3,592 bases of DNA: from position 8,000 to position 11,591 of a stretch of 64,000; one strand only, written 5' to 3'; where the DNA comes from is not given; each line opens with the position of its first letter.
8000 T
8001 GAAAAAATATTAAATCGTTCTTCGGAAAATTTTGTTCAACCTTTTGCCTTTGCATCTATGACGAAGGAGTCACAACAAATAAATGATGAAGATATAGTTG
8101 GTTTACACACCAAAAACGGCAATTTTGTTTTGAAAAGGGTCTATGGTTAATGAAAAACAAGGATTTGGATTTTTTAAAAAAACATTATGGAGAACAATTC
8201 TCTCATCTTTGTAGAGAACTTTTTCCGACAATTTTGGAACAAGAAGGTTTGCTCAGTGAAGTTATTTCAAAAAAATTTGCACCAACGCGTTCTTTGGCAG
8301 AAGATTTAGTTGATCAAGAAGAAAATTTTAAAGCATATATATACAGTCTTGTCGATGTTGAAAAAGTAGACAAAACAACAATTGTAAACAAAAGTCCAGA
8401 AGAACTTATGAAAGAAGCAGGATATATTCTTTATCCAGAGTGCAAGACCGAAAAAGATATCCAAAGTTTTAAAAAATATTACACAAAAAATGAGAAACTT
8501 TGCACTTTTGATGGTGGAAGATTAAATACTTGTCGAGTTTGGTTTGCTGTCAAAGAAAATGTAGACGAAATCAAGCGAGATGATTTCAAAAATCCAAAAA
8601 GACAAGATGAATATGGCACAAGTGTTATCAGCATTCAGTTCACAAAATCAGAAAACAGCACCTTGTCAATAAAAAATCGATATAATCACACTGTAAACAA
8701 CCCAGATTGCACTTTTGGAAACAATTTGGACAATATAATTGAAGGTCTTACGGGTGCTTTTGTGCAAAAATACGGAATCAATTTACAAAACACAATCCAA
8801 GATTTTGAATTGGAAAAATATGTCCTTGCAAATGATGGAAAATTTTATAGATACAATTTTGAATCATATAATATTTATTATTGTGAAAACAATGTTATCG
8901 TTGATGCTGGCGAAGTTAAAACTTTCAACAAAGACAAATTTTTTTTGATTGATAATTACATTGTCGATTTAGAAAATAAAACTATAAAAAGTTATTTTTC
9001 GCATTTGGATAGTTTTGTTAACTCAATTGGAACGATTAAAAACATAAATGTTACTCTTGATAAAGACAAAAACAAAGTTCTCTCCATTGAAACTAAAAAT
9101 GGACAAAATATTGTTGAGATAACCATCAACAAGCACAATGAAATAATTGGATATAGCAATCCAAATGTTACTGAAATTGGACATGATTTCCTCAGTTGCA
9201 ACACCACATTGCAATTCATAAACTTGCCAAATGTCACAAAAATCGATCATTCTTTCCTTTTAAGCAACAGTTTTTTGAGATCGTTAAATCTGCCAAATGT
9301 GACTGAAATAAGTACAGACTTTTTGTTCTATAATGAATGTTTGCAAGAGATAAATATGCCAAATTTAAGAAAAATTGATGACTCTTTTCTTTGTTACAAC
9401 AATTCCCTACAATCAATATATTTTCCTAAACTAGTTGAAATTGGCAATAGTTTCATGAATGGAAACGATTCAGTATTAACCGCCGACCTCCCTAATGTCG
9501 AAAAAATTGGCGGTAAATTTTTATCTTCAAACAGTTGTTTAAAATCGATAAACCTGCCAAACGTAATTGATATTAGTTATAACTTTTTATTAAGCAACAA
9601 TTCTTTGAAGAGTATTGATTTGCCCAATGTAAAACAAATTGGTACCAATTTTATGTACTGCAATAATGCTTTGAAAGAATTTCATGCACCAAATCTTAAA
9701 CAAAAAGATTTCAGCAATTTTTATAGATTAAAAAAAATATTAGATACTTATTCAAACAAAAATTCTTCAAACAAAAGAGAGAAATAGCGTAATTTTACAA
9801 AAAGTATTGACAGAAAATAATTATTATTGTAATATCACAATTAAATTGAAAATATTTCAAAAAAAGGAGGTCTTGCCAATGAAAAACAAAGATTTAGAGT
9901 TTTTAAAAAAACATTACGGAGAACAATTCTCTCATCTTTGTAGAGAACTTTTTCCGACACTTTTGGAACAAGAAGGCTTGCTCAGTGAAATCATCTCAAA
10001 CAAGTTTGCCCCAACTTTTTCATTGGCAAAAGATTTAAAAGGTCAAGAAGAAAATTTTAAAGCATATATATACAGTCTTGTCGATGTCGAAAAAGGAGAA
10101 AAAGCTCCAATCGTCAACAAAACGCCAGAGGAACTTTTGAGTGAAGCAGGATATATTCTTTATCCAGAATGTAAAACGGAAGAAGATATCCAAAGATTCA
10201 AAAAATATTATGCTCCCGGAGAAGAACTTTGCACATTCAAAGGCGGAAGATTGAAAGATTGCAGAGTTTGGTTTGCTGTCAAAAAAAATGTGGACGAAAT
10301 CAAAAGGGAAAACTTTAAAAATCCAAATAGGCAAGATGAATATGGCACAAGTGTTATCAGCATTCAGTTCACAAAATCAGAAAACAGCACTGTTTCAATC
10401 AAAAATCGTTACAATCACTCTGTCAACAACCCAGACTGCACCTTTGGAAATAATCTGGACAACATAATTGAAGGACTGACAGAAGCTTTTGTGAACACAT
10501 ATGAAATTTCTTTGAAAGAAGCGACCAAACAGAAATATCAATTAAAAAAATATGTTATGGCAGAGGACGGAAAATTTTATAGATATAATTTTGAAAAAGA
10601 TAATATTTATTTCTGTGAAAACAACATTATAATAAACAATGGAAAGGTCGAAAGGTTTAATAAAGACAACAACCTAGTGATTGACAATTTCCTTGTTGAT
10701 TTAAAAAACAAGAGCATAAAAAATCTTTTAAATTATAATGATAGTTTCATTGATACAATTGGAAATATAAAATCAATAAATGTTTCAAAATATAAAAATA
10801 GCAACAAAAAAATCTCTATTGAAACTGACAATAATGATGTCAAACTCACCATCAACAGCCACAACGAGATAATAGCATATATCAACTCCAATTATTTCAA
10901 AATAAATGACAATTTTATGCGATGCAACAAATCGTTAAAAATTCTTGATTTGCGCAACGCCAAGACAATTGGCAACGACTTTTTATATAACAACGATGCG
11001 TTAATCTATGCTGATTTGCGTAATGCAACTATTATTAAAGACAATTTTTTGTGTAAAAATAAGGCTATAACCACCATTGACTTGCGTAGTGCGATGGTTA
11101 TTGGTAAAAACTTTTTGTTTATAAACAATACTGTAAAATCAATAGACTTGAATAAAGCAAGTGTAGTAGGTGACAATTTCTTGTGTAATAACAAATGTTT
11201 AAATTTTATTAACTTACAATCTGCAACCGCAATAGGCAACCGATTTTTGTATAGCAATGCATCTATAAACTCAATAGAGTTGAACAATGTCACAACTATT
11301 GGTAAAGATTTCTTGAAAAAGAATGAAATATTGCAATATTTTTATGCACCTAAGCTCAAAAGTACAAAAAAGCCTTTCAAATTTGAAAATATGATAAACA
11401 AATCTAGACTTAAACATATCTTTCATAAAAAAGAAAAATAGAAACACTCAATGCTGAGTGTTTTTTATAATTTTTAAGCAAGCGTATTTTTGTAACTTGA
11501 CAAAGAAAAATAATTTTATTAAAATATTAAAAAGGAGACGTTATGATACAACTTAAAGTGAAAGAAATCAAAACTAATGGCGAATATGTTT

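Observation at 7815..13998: Tandem three-module family: unrecognised export-signal-free head domain fused to a variable LRR solenoid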

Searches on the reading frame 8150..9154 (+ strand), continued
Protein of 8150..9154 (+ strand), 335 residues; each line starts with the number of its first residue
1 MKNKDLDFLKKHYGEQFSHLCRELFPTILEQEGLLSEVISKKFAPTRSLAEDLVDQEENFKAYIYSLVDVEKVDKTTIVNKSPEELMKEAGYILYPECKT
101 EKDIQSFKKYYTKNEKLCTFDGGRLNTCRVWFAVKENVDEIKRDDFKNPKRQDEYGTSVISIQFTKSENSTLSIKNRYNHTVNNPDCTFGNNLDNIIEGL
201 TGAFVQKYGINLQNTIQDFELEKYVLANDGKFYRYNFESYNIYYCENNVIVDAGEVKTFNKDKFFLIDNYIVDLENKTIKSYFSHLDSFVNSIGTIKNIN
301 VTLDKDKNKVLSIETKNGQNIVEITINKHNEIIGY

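Call 48: search_protein_families(library=pfam, alignment_id=A4, max_evalue=1)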
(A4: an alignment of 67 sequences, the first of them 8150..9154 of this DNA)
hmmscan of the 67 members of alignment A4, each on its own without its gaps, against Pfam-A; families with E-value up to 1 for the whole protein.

A. member 1, window:8150-9154:+ (335 aa): 0 families

B. families by the number of members that match (of 67 scanned): 54 families (the first 25 are shown)
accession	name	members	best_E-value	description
PF13306.12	LRR_5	57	2.5e-32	BspA type Leucine rich repeat region (6 copies)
PF25013.1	LRR_Zer-1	15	0.00028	Zer-1-like, Leucine-rich repeats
PF01030.30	Recep_L_domain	10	9.7e-05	Receptor L domain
PF21129.3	TibC_1st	6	0.14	Glycosyltransferase TibC, N-terminal domain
PF08655.15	DASH_Ask1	4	0.021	DASH complex subunit Ask1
PF11380.13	Stealth_CR2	3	6e-05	Stealth protein CR2, conserved region 2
PF19405.4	DUF5978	3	0.0095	Family of unknown function (DUF5978)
PF05813.17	Orthopox_F7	3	0.046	Orthopoxvirus F7 protein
PF21785.3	Bflower_2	3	0.085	5-fold beta-flower protein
PF14696.12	Glyoxalase_5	2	2.1e-07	Hydroxyphenylpyruvate dioxygenase, HPPD, N-terminal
PF08998.16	Epsilon_antitox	2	0.0014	Bacterial epsilon antitoxin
PF23638.1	DUF7145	2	0.0014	Domain of unknown function (DUF7145)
PF16775.10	ZoocinA_TRD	2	0.0014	Target recognition domain of lytic exoenzyme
PF17404.7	Nrap_D3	2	0.0025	Nrap protein domain 3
PF24477.2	ARM_At3g06530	2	0.0062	At3g06530-like, ARM repeats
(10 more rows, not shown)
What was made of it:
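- On LRR_5 / BspA-type leucine-rich repeat (PF13306): 57 of 67 family members match (call 48).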

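Call 49: search_dna_similar(query=window:8150-9154:+, collection=phages, mode=protein, max_evalue=0.001)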
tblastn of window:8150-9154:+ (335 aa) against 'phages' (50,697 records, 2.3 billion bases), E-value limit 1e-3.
No match.

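Call 50: search_dna_similar(query=window:8150-9154:+, collection=plasmids, mode=protein, max_evalue=0.001)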
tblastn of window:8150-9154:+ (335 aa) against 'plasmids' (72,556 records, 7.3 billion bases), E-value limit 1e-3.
No match.

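Call 51: find_related_loci(query=A3, collection=viral_contigs, flank=8000)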
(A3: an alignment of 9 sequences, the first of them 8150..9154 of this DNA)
Query A3 (335 aa) in viral_contigs; peptide patterns used: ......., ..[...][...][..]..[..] (x = any residue, [..] = any of these).
458 stretches matched a pattern, but none encodes a relative of the query by tblastn (E <= 1e-3).
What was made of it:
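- On Defence-island resident: There are no phage, plasmid or IMG/VR copies (calls 49-51).
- Absent from phages, plasmids and IMG/VR (calls 49-51).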

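Call 73: find_encoding_contigs(protein=P0028, flank=10000, max_places=3)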
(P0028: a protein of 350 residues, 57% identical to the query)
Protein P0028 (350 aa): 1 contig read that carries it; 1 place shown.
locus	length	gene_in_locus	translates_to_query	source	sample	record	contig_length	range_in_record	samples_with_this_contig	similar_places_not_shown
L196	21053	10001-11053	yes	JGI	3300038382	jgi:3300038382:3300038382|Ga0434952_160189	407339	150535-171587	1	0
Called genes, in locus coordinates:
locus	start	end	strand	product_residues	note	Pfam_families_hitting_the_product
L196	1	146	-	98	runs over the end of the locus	PF01985:CRS1_YhbY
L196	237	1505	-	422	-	PF01018:GTP1_OBG, PF02421:FeoB_N, PF01926:MMR_HSR1, PF09269:DUF1967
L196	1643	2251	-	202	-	PF00730:HhH-GPD, PF00633:HHH (weak)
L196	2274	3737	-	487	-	PF01336:tRNA_anti-codon, PF00152:tRNA-synt_2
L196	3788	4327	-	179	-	PF01464:SLT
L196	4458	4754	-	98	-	PF11823:Se_S_carrier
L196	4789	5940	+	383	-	PF00155:Aminotran_1_2 (faint), PF00266:Aminotran_5, PF01041:DegT_DnrJ_EryC1, PF01053:Cys_Met_Meta_PP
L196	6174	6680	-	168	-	PF17319:DUF5362 (weak), PF09851:SHOCT (weak)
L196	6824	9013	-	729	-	PF01138:RNase_PH, PF03725:RNase_PH_C, PF22675:KH-I_KHDC4-BBP (faint), PF03726:PNPase, PF01138:RNase_PH, PF00013:KH_1, PF00575:S1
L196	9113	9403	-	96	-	PF00312:Ribosomal_S15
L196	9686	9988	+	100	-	-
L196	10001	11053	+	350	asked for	-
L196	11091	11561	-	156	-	-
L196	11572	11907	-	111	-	PF12844:HTH_19, PF13560:HTH_31, PF01381:HTH_3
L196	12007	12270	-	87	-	-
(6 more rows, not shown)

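Call 74: find_encoding_contigs(protein=P0066, flank=10000, max_places=3)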
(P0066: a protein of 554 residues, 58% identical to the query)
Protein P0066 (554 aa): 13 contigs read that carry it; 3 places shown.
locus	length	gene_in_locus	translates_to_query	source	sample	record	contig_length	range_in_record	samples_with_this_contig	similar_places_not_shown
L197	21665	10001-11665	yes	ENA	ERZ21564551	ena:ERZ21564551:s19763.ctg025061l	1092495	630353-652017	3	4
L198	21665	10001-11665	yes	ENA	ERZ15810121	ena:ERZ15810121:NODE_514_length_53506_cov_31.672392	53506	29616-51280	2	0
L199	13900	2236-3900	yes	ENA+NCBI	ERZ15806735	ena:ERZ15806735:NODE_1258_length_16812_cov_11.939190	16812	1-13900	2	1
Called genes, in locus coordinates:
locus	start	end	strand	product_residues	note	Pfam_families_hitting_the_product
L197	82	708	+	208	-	PF02390:Methyltransf_4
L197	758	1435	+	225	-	-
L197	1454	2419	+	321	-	-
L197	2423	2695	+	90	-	-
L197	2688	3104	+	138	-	-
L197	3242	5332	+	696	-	PF08341:TED (weak), PF24421:Ig_J (faint), PF13620:CarboxypepD_reg (faint), PF17802:SpaA, PF18784:CRM1_repeat_2 (faint), PF17802:SpaA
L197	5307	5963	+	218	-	PF04203:Sortase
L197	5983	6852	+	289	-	-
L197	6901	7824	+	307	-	PF11155:DUF2935 (weak)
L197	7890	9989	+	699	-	PF00580:UvrD-helicase, PF13245:AAA_19, PF13604:AAA_30 (faint), PF01443:Viral_helicase1 (faint), PF13087:AAA_12 (faint), PF13361:UvrD_C, PF13538:UvrD_C_2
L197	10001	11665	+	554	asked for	PF13306:LRR_5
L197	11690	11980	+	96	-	-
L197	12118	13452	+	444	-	PF13173:AAA_14, PF13635:DUF4143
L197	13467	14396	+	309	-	PF00483:NTP_transferase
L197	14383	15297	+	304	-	PF00483:NTP_transferase (weak)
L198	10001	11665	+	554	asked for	PF13306:LRR_5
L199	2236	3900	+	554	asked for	PF13306:LRR_5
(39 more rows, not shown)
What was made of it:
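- One long-contig member sits on a 1.09-Mb contig, hinting at a small genome (call 74).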

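Call 80: search_protein_families(library=padloc, alignment_id=A7, max_evalue=0.00001)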
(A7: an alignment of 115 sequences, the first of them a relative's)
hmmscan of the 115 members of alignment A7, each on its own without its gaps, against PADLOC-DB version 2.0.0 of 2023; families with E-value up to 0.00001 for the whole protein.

A. member 1, L001:2419-5151:+ (911 aa): 1 family
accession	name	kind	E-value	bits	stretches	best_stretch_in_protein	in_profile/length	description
PDLC04917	PDC-S12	-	1.2e-07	29.9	1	875-907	188-216/218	-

B. families by the number of members that match (of 115 scanned): 133 families (the first 25 are shown)
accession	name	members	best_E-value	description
PDLC04917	PDC-S12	4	6.7e-11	-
PDLC02960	RT-Protease_XI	3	5.2e-57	single gene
PDLC02959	RT-Protease_XI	3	1.6e-56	single gene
PDLC04140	mad8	3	2.2e-09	mads_8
PDLC03802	RTasHel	2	1.2e-131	DRT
PDLC00114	GajB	2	4.1e-119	UrvD helicase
PDLC00132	GajB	2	1.4e-114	UrvD helicase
PDLC00117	GajB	2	9e-88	UrvD helicase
PDLC00127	GajB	2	2.9e-71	UrvD helicase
PDLC00103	GajB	2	2.9e-67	UrvD helicase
PDLC00121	GajB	2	2.2e-57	UrvD helicase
PDLC00130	GajB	2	2.7e-53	UrvD helicase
PDLC00123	GajB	2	4.9e-51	UrvD helicase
PDLC00107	GajB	2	7.9e-51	UrvD helicase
PDLC00119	GajB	2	2.9e-47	UrvD helicase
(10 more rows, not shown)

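Call 81: search_protein_families(library=pfam, alignment_id=A7, max_evalue=0.00001)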
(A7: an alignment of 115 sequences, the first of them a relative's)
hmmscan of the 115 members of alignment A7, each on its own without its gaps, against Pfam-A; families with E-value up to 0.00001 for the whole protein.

A. member 1, L001:2419-5151:+ (911 aa): 6 families
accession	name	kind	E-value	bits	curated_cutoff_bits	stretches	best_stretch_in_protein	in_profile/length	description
PF07517.20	SecA_DEAD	-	3.3e-131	437.3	24.6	1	8-383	4-290/290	SecA DEAD-like domain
PF21090.3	P-loop_SecA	-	3.2e-88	295.2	27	1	399-623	2-204/205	SecA P-loop domain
PF07516.18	SecA_SW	-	1.4e-57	195.5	26.7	1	626-838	1-197/200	SecA Wing and Scaffold domain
PF01043.26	SecA_PP_bind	-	5.8e-41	140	23.5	1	231-339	2-110/110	SecA preprotein cross-linking domain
PF02810.21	SEC-C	-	1.4e-09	38.1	20.4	1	891-909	1-19/19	SEC-C motif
PF00270.35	DEAD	-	1.3e-07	31.9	26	1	98-215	18-131/167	DEAD/DEAH box helicase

B. families by the number of members that match (of 115 scanned): 132 families (the first 25 are shown)
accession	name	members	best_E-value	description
PF21090.3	P-loop_SecA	4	3.2e-88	SecA P-loop domain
PF07516.18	SecA_SW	4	1.4e-59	SecA Wing and Scaffold domain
PF02810.21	SEC-C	4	3.5e-10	SEC-C motif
PF00009.33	GTP_EFTU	3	7e-56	Elongation factor Tu GTP binding domain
PF03009.23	GDPD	3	1.3e-48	Glycerophosphoryl diester phosphodiesterase family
PF13306.12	LRR_5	3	3.4e-31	BspA type Leucine rich repeat region (6 copies)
PF00679.30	EFG_C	3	4.3e-23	Elongation factor G C-terminus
PF03144.31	GTP_EFTU_D2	3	6.7e-15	Elongation factor Tu domain 2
PF14492.12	EFG_III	3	1.3e-06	Elongation Factor G, domain III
PF01702.25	TGT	2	4.1e-158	Queuine tRNA-ribosyltransferase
PF07517.20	SecA_DEAD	2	3.3e-131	SecA DEAD-like domain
PF00318.25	Ribosomal_S2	2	9.6e-99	Ribosomal protein S2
PF00580.27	UvrD-helicase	2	5.7e-98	UvrD/REP helicase N-terminal domain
PF13361.12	UvrD_C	2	1.6e-85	UvrD-like helicase C-terminal domain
PF06421.17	LepA_C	2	8.6e-52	GTP-binding protein LepA C-terminus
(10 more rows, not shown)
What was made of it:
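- On Defence-island resident: 115 flanking proteins are housekeeping: SecA, LepA, S2, TGT, aaRS, PcrA (call 81).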

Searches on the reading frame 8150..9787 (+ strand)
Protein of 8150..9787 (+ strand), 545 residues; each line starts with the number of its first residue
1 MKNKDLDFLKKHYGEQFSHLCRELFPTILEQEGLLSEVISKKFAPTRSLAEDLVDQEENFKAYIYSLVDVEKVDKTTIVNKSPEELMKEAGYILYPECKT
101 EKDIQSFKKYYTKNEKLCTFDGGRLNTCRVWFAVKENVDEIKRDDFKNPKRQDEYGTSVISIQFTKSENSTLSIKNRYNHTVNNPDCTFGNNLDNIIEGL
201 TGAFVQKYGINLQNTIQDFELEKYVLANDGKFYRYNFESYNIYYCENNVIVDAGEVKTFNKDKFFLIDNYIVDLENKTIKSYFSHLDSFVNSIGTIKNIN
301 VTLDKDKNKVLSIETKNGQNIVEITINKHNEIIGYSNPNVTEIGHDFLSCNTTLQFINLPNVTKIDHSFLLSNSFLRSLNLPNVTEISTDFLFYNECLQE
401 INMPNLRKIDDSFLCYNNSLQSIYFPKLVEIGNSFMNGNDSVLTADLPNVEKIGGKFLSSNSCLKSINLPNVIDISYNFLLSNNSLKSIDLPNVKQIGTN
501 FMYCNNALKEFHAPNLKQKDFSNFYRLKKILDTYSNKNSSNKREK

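Call 3: search_protein_families(library=pfam, proteins=[window:8150-9787:+], max_evalue=1)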
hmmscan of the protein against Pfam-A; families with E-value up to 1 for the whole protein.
window:8150-9787:+ (545 aa): 1 family
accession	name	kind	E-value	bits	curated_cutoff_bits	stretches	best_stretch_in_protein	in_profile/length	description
PF13306.12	LRR_5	-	8.7e-10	39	27.7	2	339-436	21-120/127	BspA type Leucine rich repeat region (6 copies)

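Call 4: search_protein_families(library=ncbifam, proteins=[window:8150-9787:+], max_evalue=1)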
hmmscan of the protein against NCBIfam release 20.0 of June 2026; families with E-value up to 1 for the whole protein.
window:8150-9787:+ (545 aa): 0 families

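Call 5: search_protein_families(library=padloc, proteins=[window:8150-9787:+], max_evalue=1)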
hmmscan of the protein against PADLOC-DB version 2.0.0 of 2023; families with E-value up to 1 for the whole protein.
window:8150-9787:+ (545 aa): 0 families

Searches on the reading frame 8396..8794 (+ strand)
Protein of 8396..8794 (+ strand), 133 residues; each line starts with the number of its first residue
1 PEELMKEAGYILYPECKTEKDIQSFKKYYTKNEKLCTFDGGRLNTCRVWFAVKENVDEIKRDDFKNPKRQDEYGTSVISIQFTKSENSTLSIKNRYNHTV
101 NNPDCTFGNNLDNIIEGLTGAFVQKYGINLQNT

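Call 86: search_solved_structures(query=A8, max_evalue=10, show_alignments=3)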
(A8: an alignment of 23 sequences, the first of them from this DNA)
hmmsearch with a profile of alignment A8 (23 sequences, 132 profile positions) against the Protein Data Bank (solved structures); distinct sequences matched with E-value up to 10: 1.
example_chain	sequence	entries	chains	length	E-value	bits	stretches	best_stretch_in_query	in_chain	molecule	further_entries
4v8m_A0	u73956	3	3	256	0.48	13.6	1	31-97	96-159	40S RIBOSOMAL PROTEIN S3A, PUTATIVE | 40S ribosomal protein S3a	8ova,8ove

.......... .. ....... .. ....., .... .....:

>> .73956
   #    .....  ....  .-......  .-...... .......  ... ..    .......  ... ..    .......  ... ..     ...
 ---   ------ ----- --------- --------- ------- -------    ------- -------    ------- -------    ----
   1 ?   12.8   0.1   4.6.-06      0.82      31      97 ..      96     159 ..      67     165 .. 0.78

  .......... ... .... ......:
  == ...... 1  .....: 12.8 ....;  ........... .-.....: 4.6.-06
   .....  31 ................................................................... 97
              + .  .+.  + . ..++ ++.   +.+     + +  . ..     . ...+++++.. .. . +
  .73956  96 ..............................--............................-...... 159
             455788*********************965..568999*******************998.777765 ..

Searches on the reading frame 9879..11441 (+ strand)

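Call 3: search_protein_families(library=pfam, proteins=[window:9879-11441:+], max_evalue=1)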
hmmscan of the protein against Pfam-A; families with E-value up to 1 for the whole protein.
window:9879-11441:+ (520 aa): 2 families
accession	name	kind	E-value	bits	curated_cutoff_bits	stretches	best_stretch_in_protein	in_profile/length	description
PF04239.17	DUF421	-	0.029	14.3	23.6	1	248-327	14-89/129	YetF C-terminal domain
PF11741.13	AMIN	-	0.031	14.8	20.5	1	248-320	11-81/101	AMIN domain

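Call 4: search_protein_families(library=ncbifam, proteins=[window:9879-11441:+], max_evalue=1)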
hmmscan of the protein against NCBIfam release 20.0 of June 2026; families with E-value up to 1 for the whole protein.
window:9879-11441:+ (520 aa): 1 family
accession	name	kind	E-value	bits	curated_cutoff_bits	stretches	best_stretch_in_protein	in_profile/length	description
NF012145.1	blaDIM_SIM_IMP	exception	0.014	15.2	288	1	241-331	108-194/209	DIM/SIM/IMP family subclass B1 metallo-beta-lactamase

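Call 5: search_protein_families(library=padloc, proteins=[window:9879-11441:+], max_evalue=1)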
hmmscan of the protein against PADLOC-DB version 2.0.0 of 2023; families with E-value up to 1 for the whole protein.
window:9879-11441:+ (520 aa): 0 families
